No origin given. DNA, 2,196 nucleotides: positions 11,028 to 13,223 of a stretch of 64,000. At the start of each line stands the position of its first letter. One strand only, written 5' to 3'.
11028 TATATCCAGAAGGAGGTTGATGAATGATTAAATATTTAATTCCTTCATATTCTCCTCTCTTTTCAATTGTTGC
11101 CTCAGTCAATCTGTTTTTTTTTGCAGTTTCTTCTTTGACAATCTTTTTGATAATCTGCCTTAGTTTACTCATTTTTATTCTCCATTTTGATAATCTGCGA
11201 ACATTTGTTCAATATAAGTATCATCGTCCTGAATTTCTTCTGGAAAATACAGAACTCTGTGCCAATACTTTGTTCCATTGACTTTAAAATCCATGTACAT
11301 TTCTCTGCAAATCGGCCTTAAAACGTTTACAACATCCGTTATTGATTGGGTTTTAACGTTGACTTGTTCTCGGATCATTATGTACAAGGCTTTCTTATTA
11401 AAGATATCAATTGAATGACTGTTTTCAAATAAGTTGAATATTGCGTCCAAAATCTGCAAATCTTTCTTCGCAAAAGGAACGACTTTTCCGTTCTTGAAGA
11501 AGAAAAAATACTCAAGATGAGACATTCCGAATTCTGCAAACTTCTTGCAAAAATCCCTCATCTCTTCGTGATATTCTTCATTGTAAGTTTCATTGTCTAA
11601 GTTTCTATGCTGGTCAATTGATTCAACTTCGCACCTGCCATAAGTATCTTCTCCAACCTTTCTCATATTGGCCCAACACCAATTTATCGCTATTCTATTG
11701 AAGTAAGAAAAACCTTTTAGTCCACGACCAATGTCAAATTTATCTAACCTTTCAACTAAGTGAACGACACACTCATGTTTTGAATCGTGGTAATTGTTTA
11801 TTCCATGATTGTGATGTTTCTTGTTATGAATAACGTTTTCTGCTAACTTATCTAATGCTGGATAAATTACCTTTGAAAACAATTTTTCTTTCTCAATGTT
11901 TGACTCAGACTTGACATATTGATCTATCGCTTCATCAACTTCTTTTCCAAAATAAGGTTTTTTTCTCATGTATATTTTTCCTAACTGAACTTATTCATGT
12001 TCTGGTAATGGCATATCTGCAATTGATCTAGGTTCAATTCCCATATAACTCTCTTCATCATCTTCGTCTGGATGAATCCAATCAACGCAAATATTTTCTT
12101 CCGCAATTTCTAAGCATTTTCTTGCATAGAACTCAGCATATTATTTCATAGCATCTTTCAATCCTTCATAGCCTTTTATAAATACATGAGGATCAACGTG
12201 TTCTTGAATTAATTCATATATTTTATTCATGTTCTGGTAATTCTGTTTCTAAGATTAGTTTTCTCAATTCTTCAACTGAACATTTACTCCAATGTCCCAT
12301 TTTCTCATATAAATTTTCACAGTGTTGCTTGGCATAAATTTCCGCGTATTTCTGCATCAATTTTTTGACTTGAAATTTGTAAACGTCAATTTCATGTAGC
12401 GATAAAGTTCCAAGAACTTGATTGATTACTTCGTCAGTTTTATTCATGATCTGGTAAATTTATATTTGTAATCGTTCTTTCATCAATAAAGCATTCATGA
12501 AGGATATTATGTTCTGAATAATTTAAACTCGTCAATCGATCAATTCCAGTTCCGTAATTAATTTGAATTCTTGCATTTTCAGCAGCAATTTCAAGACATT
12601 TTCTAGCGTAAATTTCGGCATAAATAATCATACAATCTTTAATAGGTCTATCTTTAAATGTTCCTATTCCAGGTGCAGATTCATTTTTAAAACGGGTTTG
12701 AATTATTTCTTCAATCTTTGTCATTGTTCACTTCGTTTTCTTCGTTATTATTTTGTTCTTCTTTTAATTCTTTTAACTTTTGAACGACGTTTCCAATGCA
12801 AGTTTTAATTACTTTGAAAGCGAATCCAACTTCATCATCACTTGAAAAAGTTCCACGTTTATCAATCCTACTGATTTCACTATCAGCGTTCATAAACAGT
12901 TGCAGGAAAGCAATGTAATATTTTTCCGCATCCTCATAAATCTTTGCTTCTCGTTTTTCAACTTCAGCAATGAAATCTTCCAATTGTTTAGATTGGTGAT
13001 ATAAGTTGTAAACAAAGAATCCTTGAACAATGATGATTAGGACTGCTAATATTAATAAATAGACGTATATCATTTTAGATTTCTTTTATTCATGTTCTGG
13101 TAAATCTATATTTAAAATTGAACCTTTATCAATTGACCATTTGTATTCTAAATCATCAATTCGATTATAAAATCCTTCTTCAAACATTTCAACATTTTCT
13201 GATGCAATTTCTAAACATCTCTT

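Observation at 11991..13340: Tandem array of 'LPEHE' small-protein paralogs with overlapping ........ stop/start junctions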

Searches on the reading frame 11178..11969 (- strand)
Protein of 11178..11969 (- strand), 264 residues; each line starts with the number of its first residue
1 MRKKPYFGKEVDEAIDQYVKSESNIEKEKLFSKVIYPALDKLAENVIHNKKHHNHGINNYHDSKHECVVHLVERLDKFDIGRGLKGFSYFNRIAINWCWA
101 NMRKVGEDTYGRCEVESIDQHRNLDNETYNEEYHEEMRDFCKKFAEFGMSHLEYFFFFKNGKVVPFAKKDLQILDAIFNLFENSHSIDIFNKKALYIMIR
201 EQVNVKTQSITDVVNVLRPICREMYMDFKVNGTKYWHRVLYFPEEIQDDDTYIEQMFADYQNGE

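Call 24: search_protein_families(library=pfam, proteins=[window:11178-11969:-], max_evalue=0.01)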
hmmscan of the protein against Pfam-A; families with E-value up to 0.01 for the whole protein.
window:11178-11969:- (264 aa): 0 families

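Call 26: search_protein_families(library=phrogs, proteins=[window:11178-11969:-], max_evalue=0.001)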
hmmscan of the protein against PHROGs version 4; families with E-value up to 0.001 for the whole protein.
window:11178-11969:- (264 aa): 0 families

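Call 34: search_dna_similar(query=window:11178-11969:-, collection=phages, mode=protein, max_evalue=0.001, max_rows=15)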
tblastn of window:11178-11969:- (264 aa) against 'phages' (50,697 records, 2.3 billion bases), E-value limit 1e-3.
Records with a match: 6; places in all: 6; records where one place covers at least 80% of the query: 5.
Best place of each record, by identity: <60% 6.
By first word of the organism name: Flavobacterium 4; Microcystis 1; uncultured 1.
By host as written in the record: Flavobacterium sp. LMO8 4; Microcystis elabens 1; - 1.
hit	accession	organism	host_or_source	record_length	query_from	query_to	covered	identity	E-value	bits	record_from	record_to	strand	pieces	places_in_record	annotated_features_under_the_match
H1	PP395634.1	Microcystis phage Mel-JY01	Microcystis elabens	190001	2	225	85%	32.2%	2e-19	93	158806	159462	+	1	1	hypothetical protein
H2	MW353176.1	Flavobacterium phage vB_FspM_immuto_3-5A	Flavobacterium sp. LMO8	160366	6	218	81%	33.0%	1e-16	85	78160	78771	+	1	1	hypothetical protein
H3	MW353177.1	Flavobacterium phage vB_FspM_immuto_13-6C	Flavobacterium sp. LMO8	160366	6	218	81%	33.0%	1e-16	85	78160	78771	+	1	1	hypothetical protein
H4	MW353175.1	Flavobacterium phage vB_FspM_immuto_2-6A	Flavobacterium sp. LMO8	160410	6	218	81%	33.0%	1e-16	85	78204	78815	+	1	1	hypothetical protein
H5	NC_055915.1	Flavobacterium phage vB_FspM_immuto_2-6A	Flavobacterium sp. LMO8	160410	6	218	81%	33.0%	1e-16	85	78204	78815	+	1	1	hypothetical protein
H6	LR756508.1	uncultured phage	metagenomic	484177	6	214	79%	32.2%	9e-15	79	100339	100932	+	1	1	record has no annotation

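Call 35: get_annotated_region(hit=H2, flank=6000)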
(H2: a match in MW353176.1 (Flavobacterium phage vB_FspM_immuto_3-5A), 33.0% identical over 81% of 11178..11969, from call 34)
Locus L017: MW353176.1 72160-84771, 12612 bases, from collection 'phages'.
description: Flavobacterium phage vB_FspM_immuto_3-5A, complete genome.
organism: Flavobacterium phage vB_FspM_immuto_3-5A (NCBI taxid 2801478)
taxonomy: Viruses; Duplodnaviria; Heunggongvirae; Uroviricota; Caudoviricetes; Immutovirus
host: Flavobacterium sp. LMO8; source: Baltic Sea mesocosm; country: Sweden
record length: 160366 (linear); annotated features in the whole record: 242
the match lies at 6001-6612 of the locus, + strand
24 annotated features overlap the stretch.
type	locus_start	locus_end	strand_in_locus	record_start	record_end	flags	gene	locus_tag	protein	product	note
CDS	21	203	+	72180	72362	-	-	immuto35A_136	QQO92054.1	hypothetical protein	-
CDS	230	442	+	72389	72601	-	-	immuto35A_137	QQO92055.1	ABC-type histidine transport system, ATPase component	ABC-type histidine transport system, ATPase component, HisP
CDS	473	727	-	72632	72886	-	-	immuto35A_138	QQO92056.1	YdbS protein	Uncharacterized membrane protein YdbS, contains bPH2 (bacterial pleckstrin homology) domain, YdbS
CDS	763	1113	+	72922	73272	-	-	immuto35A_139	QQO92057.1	hypothetical protein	-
CDS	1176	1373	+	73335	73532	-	-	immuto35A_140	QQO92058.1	hypothetical protein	-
CDS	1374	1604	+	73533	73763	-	-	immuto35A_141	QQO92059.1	hypothetical protein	-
CDS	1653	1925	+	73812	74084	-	-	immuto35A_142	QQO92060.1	hypothetical protein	-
CDS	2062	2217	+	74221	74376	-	-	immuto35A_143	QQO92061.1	hypothetical protein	-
CDS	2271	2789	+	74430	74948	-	-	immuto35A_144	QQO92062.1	hypothetical protein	-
CDS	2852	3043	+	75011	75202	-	-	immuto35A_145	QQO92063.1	hypothetical protein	-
CDS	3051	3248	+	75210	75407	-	-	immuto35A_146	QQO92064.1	hypothetical protein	-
CDS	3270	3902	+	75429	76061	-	-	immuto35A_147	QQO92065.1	T5ord172 domain-containing protein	-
CDS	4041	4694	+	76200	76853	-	-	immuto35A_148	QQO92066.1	hypothetical protein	-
CDS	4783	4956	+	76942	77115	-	-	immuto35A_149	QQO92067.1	hypothetical protein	-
CDS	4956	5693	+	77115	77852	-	-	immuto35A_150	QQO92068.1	phosphohydrolase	-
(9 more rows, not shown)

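Call 36: get_annotated_region(hit=H1, flank=6000)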
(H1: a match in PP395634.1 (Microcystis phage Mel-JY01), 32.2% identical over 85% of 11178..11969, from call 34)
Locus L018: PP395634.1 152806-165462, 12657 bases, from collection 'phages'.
description: Microcystis phage Mel-JY01, complete genome.
organism: Microcystis phage Mel-JY01 (NCBI taxid 3126653)
taxonomy: Viruses; Duplodnaviria; Heunggongvirae; Uroviricota; Caudoviricetes
host: Microcystis elabens; source: -; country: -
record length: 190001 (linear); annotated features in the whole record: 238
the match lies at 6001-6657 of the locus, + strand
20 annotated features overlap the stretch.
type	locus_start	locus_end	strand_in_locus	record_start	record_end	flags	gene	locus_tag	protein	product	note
CDS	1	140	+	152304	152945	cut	-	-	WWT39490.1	hypothetical protein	-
CDS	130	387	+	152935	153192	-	-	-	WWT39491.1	hypothetical protein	-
CDS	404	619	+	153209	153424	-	-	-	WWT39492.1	hypothetical protein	-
CDS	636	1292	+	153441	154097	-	-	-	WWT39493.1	thymidylate synthase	-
CDS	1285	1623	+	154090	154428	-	-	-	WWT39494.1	hypothetical protein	-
CDS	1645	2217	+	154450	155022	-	-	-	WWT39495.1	hypothetical protein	-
CDS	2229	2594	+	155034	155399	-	-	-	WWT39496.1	hypothetical protein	-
CDS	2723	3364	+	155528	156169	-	-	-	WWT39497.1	major paralogous domain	-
CDS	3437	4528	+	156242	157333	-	-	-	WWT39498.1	hypothetical protein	-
CDS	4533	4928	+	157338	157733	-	-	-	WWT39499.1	hypothetical protein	-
CDS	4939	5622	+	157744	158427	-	-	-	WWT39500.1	hypothetical protein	-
CDS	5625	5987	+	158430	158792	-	-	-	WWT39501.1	hypothetical protein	-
CDS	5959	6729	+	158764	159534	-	-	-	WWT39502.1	hypothetical protein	-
CDS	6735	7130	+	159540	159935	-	-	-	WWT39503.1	hypothetical protein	-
CDS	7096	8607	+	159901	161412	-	-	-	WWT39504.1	hypothetical protein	-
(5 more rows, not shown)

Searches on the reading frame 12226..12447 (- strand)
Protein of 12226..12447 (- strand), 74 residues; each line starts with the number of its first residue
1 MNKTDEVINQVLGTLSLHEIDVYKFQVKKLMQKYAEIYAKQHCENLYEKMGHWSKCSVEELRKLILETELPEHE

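Call 10: search_protein_families(library=pfam, proteins=[window:12226-12447:-], max_evalue=1)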
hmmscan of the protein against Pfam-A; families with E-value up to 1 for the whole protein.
window:12226-12447:- (74 aa): 1 family
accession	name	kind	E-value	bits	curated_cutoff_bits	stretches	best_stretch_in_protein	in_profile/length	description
PF25100.1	DUF7809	-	0.0058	17.4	27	1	5-66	90-151/160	Domain of unknown function (DUF7809)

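Call 11: search_protein_families(library=phrogs, proteins=[window:12226-12447:-], max_evalue=1)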
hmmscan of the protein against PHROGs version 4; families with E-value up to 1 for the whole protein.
window:12226-12447:- (74 aa): 1 family
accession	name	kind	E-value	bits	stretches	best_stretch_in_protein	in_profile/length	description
phrog_4522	-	unknown function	0.0034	19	1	43-64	54-76/77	-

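Call 87: predict_structure(alignment_id=A7)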
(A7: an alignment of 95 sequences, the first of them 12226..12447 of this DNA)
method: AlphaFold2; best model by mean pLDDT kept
length: 74 residues; sequences in the alignment: 95
mean_pLDDT: 84.6   pTM: 0.65
mean pLDDT of the five models: 84.6, 83.7, 82.7, 80.9, 80.5
residues with pLDDT >= 90: 28; 70-90: 38; 50-70: 8; < 50: 0
segments of 3 or more residues with pLDDT < 50: none
pLDDT, mean of each block of 10 residues (from residue 1): 83 67 86 94 89 83 91 87
secondary structure, 60 per line:
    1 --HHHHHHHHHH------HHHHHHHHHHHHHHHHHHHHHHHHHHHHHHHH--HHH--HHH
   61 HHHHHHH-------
elements in order: H3-12 H19-50 H58-67

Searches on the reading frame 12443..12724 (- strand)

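Call 10: search_protein_families(library=pfam, proteins=[window:12443-12724:-], max_evalue=1)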
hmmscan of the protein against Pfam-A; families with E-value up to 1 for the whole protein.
window:12443-12724:- (94 aa): 2 families
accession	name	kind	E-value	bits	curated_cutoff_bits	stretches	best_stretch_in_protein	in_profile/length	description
PF14163.11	SieB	-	0.14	12.2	26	1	40-88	51-99/147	Super-infection exclusion protein B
PF10144.15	SMP_2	-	0.19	11.8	28.9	1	25-78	78-131/159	Bacterial virulence factor haemolysin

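Call 11: search_protein_families(library=phrogs, proteins=[window:12443-12724:-], max_evalue=1)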
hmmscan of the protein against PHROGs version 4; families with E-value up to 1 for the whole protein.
window:12443-12724:- (94 aa): 0 families

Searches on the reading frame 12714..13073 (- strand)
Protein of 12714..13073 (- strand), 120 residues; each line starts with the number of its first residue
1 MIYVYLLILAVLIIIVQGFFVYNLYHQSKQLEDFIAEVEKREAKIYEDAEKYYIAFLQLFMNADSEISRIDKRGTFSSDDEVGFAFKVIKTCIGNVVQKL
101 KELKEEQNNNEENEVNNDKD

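Call 10: search_protein_families(library=pfam, proteins=[window:12714-13073:-], max_evalue=1)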
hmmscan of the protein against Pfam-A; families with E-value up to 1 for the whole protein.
window:12714-13073:- (120 aa): 3 families
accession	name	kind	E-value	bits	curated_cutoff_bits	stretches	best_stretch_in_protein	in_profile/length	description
PF11337.13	DUF3139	-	0.021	15.8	27.3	1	2-54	4-62/83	Protein of unknown function (DUF3139)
PF16507.11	HEAT_PSME4_mid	-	0.045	12.9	25.2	1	77-118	464-505/524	Proteasome activator complex subunit 4, mid HEAT repeats region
PF00558.24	Vpu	-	0.1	12.8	24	1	4-50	9-51/81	Vpu protein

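Call 11: search_protein_families(library=phrogs, proteins=[window:12714-13073:-], max_evalue=1)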
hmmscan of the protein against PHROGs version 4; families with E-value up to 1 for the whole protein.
window:12714-13073:- (120 aa): 5 families
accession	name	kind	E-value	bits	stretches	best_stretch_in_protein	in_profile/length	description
phrog_16166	-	unknown function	0.033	15.4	1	46-116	12-81/84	-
phrog_4349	-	lysis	0.13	13.4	1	3-51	4-52/142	Rz-like spanin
phrog_23922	-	unknown function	0.2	12.7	1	24-66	38-80/140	-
phrog_16108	-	tail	0.36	12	0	33-63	125-155/158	tail length tape measure protein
phrog_8041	-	unknown function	0.4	11.5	1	2-39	1-37/116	-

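Call 62: find_related_loci(query=A4, collection=metagenome_contigs, flank=2500)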
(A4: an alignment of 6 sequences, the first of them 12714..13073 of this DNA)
Query A4 (120 aa) in metagenome_contigs; peptide patterns used: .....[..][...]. (x = any residue, [..] = any of these).
600 stretches matched a pattern (row limit reached: there are more); 276 encode a relative of the query (tblastn E <= 1e-3); the best 80 are kept; 80 distinct loci.
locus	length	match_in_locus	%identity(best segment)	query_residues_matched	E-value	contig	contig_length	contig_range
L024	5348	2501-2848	78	1-120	2e-55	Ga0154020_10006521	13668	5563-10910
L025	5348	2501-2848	48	2-117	2e-28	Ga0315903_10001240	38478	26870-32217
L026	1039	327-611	52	18-112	6e-26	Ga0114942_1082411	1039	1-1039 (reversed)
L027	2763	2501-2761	47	1-88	6e-22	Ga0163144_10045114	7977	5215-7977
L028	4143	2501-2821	34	4-114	3e-18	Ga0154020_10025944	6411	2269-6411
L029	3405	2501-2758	41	19-104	3e-15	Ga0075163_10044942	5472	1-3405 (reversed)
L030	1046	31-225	45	47-111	2e-13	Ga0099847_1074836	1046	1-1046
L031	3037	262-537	33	1-94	7e-11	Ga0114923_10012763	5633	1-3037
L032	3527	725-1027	29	4-115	1e-10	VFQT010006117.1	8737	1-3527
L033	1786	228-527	31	7-111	1e-10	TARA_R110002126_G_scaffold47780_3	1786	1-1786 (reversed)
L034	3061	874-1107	33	1-90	2e-10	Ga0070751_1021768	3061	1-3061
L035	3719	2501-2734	31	8-107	3e-10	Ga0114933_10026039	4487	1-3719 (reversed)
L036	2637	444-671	32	4-90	5e-10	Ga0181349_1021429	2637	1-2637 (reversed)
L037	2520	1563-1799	33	1-90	4e-10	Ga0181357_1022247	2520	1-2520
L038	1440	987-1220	35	1-90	6e-10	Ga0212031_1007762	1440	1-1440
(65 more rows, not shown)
